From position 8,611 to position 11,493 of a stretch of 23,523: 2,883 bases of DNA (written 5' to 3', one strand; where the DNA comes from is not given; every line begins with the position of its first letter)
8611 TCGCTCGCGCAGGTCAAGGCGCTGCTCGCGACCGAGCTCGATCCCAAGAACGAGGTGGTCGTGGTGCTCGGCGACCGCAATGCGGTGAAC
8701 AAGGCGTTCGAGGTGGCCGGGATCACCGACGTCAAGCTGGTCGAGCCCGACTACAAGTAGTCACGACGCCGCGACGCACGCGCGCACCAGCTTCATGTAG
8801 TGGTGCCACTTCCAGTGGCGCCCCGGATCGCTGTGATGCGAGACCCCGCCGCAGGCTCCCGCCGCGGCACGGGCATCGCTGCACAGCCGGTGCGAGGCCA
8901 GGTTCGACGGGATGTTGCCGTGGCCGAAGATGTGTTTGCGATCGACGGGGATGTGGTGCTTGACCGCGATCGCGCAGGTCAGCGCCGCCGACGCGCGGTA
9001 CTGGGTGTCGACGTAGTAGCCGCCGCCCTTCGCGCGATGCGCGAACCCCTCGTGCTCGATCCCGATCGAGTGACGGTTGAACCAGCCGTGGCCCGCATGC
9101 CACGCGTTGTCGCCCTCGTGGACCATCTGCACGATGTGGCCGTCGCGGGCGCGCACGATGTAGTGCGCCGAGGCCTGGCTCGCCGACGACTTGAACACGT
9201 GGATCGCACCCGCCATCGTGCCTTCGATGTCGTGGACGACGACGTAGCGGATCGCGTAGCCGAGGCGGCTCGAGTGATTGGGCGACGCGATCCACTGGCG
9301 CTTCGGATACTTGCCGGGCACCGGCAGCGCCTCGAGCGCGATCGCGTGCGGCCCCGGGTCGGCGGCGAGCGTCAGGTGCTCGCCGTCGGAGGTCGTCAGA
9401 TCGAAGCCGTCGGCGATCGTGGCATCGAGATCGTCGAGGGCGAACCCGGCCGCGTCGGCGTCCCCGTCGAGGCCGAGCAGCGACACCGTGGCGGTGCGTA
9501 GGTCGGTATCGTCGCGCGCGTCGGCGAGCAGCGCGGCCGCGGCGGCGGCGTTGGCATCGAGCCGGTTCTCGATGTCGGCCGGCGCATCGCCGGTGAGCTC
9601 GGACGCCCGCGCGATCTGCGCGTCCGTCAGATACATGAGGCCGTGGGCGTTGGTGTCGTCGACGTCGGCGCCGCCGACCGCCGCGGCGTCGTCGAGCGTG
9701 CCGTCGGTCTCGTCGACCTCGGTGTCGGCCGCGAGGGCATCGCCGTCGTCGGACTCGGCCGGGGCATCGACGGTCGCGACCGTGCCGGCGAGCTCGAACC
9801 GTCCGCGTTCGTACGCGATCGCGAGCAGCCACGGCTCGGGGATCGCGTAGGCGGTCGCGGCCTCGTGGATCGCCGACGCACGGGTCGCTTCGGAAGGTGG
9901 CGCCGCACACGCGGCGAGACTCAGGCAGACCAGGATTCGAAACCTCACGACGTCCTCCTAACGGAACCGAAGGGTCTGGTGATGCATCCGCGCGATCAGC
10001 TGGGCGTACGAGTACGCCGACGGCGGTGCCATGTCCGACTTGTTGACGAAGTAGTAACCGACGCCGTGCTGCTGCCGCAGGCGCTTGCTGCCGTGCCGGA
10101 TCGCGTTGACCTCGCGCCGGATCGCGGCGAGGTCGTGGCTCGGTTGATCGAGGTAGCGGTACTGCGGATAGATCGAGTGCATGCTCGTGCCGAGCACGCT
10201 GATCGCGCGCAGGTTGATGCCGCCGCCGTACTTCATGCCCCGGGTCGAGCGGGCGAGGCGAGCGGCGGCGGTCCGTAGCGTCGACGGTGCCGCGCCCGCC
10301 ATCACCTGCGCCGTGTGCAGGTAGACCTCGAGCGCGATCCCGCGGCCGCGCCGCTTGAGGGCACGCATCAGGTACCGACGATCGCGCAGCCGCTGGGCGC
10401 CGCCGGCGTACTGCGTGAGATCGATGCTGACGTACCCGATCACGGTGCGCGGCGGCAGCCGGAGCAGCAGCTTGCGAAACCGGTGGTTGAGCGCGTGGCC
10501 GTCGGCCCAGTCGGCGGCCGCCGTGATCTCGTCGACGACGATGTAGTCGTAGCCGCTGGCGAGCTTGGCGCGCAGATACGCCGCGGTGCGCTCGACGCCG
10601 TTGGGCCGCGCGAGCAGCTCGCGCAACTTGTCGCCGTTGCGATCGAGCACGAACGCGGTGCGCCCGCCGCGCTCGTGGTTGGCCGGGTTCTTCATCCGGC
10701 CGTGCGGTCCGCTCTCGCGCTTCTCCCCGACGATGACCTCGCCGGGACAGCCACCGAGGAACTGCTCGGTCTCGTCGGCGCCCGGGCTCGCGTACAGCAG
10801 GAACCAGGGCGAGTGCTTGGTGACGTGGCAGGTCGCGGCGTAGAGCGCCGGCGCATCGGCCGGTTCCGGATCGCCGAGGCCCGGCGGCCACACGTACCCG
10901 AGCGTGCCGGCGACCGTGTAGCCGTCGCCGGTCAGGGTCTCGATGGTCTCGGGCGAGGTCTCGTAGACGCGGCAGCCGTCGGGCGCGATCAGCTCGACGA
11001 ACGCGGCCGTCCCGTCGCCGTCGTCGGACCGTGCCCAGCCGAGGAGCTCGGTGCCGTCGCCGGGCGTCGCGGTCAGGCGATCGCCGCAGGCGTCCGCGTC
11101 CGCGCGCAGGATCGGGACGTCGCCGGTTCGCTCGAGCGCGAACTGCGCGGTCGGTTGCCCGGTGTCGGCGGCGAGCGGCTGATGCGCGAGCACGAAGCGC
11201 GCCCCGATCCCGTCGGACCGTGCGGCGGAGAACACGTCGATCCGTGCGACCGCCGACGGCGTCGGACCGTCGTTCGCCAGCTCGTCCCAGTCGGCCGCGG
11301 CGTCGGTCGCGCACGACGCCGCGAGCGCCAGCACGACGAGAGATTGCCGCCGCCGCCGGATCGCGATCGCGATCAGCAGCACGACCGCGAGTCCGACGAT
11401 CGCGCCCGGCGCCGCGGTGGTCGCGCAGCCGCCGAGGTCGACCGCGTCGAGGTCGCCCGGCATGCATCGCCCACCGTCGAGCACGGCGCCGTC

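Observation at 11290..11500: Internal MYXO-CTERM-like sorting signal followed in frame by an orphan lipobox: probable gene fusion or lost stop/start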

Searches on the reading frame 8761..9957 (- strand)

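Call 25: search_protein_families(library=pfam, proteins=[window:8761-9957:-], max_evalue=0.01)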
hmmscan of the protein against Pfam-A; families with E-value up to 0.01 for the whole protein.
window:8761-9957:- (398 aa): 1 family
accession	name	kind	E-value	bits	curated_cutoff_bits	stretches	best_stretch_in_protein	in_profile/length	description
PF01510.30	Amidase_2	-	1.3e-25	90.7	26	1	234-350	3-123/131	N-acetylmuramoyl-L-alanine amidase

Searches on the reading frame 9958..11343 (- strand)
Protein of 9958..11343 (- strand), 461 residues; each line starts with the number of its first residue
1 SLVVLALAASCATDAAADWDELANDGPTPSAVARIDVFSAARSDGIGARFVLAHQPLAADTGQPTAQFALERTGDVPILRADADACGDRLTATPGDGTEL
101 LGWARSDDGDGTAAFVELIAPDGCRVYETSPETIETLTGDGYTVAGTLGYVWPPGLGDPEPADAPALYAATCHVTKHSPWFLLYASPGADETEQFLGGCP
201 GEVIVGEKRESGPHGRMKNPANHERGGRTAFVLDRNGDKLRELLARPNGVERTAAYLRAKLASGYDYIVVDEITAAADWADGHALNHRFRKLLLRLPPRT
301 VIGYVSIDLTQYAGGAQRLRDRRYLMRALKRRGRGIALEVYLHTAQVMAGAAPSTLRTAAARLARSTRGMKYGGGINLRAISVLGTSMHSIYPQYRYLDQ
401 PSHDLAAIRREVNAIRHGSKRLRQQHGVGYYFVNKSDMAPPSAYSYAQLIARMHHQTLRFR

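Call 5: search_protein_families(library=ncbifam, proteins=[window:9958-11343:-], max_evalue=10)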
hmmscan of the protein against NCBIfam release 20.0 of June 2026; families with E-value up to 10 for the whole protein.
window:9958-11343:- (461 aa): 0 families

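Call 6: search_protein_families(library=pfam, proteins=[window:9958-11343:-], max_evalue=10)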
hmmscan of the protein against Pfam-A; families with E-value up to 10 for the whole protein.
window:9958-11343:- (461 aa): 1 family
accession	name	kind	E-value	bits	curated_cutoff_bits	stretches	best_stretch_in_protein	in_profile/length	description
PF10358.15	NT-C2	-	0.43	10.7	25.2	1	300-328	92-120/143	N-terminal C2 in EEIG1 and EHBP1 proteins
